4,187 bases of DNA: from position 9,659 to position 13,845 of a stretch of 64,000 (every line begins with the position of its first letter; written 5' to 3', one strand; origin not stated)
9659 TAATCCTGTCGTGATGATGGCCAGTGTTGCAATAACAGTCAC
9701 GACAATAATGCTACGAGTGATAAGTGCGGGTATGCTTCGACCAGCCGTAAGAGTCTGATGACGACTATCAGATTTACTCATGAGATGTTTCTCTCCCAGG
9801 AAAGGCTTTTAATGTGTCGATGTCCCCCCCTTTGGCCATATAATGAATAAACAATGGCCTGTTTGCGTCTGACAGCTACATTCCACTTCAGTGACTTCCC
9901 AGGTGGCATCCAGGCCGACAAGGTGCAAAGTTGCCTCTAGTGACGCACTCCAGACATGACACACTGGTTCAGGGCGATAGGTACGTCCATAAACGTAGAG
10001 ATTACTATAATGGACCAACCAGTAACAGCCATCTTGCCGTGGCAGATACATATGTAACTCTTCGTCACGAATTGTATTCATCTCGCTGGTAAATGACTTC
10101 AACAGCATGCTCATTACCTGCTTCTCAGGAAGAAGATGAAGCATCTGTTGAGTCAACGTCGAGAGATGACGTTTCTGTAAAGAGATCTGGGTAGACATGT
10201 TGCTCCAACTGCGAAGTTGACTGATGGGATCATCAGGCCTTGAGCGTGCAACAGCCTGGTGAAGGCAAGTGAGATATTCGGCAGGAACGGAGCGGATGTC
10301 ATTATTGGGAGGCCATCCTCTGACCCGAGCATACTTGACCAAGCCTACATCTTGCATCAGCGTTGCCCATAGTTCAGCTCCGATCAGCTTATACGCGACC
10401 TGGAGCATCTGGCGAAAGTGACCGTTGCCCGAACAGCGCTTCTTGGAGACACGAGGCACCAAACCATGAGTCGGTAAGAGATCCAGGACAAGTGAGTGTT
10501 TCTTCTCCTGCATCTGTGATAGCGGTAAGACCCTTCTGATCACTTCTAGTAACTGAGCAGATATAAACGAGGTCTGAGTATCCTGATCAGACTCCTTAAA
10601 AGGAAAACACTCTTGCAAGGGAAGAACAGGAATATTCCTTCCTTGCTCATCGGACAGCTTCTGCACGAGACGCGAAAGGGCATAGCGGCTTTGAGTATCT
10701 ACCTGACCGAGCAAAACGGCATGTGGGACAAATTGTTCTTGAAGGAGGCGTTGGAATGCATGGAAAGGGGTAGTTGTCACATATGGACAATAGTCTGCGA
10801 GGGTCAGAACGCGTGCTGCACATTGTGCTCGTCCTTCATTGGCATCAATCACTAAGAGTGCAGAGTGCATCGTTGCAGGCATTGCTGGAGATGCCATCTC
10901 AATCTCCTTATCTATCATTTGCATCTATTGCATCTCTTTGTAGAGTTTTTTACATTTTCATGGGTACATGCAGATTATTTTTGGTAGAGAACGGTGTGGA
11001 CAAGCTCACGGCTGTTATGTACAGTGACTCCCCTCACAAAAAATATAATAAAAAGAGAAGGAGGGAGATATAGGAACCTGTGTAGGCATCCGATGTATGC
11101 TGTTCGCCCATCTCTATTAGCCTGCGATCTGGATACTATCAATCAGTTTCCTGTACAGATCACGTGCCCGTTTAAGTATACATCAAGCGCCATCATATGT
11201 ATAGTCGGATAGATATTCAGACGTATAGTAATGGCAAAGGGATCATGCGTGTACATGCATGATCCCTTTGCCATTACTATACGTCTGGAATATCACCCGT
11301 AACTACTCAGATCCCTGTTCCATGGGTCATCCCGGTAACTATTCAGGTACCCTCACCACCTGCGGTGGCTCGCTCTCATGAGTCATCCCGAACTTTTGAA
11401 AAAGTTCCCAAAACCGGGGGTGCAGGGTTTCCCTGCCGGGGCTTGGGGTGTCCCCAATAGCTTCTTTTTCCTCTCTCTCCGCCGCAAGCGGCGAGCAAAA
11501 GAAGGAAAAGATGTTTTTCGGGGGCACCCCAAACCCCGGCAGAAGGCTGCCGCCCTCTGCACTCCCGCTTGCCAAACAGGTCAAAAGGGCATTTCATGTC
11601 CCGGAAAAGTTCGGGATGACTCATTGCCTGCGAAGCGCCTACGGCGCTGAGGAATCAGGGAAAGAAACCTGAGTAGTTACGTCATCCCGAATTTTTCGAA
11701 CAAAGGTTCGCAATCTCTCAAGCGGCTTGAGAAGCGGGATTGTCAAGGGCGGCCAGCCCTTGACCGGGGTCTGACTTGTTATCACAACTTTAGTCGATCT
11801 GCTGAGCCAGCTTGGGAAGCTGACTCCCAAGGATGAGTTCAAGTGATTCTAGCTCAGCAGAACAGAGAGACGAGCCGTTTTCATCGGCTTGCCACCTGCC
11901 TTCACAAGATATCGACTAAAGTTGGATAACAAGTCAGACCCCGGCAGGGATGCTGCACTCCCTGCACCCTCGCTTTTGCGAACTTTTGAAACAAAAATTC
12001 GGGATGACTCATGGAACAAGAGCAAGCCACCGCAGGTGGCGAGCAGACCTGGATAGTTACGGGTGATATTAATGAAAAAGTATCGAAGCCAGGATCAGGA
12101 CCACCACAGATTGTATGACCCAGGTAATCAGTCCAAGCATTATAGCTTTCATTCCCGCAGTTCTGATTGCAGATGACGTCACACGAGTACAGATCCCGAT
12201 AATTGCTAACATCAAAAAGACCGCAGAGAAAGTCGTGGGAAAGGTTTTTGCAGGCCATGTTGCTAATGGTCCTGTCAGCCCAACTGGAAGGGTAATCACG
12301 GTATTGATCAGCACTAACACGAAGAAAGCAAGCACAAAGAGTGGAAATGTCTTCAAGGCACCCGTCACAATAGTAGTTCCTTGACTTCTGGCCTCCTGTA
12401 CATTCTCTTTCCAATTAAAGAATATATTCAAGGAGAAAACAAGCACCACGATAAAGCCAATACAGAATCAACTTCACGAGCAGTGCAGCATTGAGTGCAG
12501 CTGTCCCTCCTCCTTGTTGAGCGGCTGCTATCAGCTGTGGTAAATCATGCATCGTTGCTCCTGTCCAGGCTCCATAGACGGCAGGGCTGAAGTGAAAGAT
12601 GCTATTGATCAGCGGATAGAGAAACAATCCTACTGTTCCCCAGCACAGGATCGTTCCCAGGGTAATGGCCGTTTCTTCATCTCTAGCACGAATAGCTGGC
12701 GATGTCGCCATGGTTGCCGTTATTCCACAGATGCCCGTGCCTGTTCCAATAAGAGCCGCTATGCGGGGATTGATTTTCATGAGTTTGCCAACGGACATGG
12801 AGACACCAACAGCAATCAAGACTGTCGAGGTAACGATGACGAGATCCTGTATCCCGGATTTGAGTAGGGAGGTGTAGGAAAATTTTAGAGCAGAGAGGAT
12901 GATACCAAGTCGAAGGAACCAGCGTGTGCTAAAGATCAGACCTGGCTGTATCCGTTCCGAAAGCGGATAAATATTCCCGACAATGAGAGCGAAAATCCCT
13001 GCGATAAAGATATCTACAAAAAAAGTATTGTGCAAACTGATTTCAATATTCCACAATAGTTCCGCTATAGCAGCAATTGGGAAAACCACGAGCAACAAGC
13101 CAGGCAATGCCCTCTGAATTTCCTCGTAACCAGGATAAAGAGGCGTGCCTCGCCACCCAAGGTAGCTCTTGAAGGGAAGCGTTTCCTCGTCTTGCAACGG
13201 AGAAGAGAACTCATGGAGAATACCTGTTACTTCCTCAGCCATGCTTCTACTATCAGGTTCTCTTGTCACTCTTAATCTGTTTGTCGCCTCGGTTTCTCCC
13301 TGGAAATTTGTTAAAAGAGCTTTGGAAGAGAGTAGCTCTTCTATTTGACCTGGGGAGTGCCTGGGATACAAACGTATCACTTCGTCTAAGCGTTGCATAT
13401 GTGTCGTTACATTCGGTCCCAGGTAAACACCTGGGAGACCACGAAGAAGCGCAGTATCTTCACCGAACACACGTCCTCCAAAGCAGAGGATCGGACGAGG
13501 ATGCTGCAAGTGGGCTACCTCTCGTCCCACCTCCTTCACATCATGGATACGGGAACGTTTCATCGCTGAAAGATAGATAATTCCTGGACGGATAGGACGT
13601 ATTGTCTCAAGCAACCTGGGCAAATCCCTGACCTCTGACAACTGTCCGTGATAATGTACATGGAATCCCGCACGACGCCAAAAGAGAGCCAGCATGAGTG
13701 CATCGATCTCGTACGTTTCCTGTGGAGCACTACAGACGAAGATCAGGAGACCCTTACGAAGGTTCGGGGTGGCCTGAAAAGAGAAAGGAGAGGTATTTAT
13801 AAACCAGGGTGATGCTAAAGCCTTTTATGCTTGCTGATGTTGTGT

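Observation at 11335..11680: A second palindromic MITE family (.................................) occupies exactly the variable-core position of a family-1 element, and family-1 arms repeatedly abut its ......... end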

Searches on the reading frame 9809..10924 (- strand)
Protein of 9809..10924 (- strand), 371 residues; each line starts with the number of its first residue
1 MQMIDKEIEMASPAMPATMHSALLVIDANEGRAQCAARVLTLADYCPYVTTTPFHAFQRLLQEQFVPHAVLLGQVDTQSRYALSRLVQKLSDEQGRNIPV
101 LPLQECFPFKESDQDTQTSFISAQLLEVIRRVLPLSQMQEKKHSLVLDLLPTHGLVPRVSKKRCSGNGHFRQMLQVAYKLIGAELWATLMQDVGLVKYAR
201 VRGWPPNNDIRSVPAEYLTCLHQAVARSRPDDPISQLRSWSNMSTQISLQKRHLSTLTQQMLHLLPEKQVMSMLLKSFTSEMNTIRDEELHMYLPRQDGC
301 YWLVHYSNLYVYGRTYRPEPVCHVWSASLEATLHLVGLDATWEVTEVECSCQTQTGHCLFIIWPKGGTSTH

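Call 9: search_protein_families(library=pfam, proteins=[window:9809-10924:-])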
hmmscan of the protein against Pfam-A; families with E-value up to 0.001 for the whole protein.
window:9809-10924:- (371 aa): 1 family
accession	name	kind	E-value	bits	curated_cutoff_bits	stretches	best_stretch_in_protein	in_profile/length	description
PF02830.23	V4R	-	8.8e-05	23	31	1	315-362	15-60/62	V4R domain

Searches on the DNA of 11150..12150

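Call 51: search_rna_families(source=window, start=11150, end=12150, threshold=evalue, max_evalue=1)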
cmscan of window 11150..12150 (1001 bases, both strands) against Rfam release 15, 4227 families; matches with E-value up to 1: 14.
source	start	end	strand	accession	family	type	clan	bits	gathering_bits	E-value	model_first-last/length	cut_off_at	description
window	11219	11286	+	RF04161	mir-3688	Gene; miRNA;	-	51.9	84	5.8e-10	1-88/88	no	mir-3688 microRNA precursor family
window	11219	11286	-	RF04161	mir-3688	Gene; miRNA;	-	49.6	84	2.6e-09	1-88/88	no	mir-3688 microRNA precursor family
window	11212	11294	-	RF03717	mir-3119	Gene; miRNA;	-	44.6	80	3.1e-08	1-85/85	no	mir-3119 microRNA precursor family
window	11226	11279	+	RF04294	mir-3578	Gene; miRNA;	CL00149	34.3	78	0.00014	1-82/82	no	mir-3578 microRNA precursor family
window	11224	11282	-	RF02516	MIR393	Gene; miRNA;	-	27.6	60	0.0014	1-126/126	no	mir-393 microRNA precursor family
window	11223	11281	+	RF02516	MIR393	Gene; miRNA;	-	27.5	60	0.0016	1-126/126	no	mir-393 microRNA precursor family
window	11214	11294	+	RF03553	mir-190_2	Gene; miRNA;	-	26.9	129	0.0022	1-123/123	no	mir-190_2 microRNA precursor family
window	11226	11279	+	RF04017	mir-4864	Gene; miRNA;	-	24.6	100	0.03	1-81/81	no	mir-4864 microRNA precursor family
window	11444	11531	+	RF03861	mir-4484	Gene; miRNA;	-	23.8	90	0.14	1-89/89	no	mir-4484 microRNA precursor family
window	11226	11279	-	RF04017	mir-4864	Gene; miRNA;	-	23.4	100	0.065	1-81/81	no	mir-4864 microRNA precursor family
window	11461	11513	-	RF03872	MIR6426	Gene; miRNA;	-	19.7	96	0.61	1-84/84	no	MIR6426 microRNA precursor family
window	11329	11449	+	RF00992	mir-593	Gene; miRNA;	-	18.3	100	0.7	1-100/100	no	mir-593 microRNA precursor family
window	11574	11617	-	RF02784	SorX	Gene; sRNA;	-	15.8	46.6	0.8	1-73/73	no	Singlet oxygen resistance RNA X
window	11434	11541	-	RF00036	RRE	Cis-reg;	-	14.5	104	0.089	1-337/337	no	HIV Rev response element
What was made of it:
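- On Known structured RNA family (Rfam): The nest gives only sub-threshold generic hairpin (miRNA-precursor) matches (call 51).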

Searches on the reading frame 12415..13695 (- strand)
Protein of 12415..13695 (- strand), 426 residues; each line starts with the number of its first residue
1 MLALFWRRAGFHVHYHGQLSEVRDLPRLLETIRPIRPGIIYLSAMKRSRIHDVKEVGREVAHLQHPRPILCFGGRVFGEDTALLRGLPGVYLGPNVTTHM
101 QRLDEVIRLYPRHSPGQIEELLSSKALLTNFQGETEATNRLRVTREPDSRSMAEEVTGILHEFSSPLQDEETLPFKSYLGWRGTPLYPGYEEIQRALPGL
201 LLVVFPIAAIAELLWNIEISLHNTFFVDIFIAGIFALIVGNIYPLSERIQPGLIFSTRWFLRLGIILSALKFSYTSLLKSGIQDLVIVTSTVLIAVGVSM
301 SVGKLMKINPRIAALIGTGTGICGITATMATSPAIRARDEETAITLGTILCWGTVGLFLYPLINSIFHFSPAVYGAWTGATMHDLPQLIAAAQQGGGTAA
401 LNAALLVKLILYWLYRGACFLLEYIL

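Call 9: search_protein_families(library=pfam, proteins=[window:12415-13695:-])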
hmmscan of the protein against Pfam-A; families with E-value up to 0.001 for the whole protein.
window:12415-13695:- (426 aa): 2 families
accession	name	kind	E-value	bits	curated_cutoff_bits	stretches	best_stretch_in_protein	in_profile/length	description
PF03601.19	Cons_hypoth698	-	2.3e-37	129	24.5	1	201-410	3-210/304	Conserved hypothetical protein 698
PF02310.24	B12-binding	-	5.9e-06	26.6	32.1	1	1-89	19-104/121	B12 binding domain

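Call 11: find_encoding_contigs(protein=window:12415-13695:-, flank=10000, max_places=6)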
Protein window:12415-13695:- (426 aa): no gene with exactly this product is on record in the collection.

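Call 36: find_homologous_proteins(query=window:12415-13695:-, max_evalue=1e-30)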
Query window:12415-13695:- (426 aa): 31 proteins with E <= 1e-30 among 8000 candidates.
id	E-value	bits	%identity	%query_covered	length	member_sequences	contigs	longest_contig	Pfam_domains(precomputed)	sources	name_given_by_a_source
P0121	1.4e-282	955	100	100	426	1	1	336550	PF03601.20,PF02310.25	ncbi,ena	-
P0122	9.3e-102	359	72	54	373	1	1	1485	PF03601.20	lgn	-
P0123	1.4e-101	359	72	54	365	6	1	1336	PF03601.20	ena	-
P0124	7.5e-100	353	67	55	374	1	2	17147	PF03601.20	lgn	-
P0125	4.0e-99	351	69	54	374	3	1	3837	PF03601.20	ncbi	ncbi:MAG: putative sulfate exporter family transporter [Ktedonobacteraceae bacterium]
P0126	1.2e-84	303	66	54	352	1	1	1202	PF03601.20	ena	-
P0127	7.3e-78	280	57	53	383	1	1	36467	PF03601.20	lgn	-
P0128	2.1e-76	276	55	54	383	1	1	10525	PF03601.20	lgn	-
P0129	7.7e-76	274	60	52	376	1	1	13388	PF03601.20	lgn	-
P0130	2.0e-75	272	56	54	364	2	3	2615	PF03601.20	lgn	-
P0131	3.4e-75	272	55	54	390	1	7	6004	PF03601.20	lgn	-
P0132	5.4e-74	268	60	52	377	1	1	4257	PF03601.20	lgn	-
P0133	3.6e-73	265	54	54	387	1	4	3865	PF03601.20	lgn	-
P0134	2.3e-72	262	54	54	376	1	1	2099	PF03601.20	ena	-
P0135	3.0e-72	262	55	53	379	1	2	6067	PF03601.20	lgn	-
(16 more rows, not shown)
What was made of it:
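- MITEs accumulate in intergenic DNA, and the source is a single assembly (call 36).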

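Call 37: find_encoding_contigs(protein=P0121, flank=10000, max_places=5)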
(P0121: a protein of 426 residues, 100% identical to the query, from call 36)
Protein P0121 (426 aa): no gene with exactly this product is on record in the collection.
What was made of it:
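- Tried and rejected: An exact-protein look-up failed twice (calls 11, 37).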

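Call 38: list_cluster_members(proteins=[P0121])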
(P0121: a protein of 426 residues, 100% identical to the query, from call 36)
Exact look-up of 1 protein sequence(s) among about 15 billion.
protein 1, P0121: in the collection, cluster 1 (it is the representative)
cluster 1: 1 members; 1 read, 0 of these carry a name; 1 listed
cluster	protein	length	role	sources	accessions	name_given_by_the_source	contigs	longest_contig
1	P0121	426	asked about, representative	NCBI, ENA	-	-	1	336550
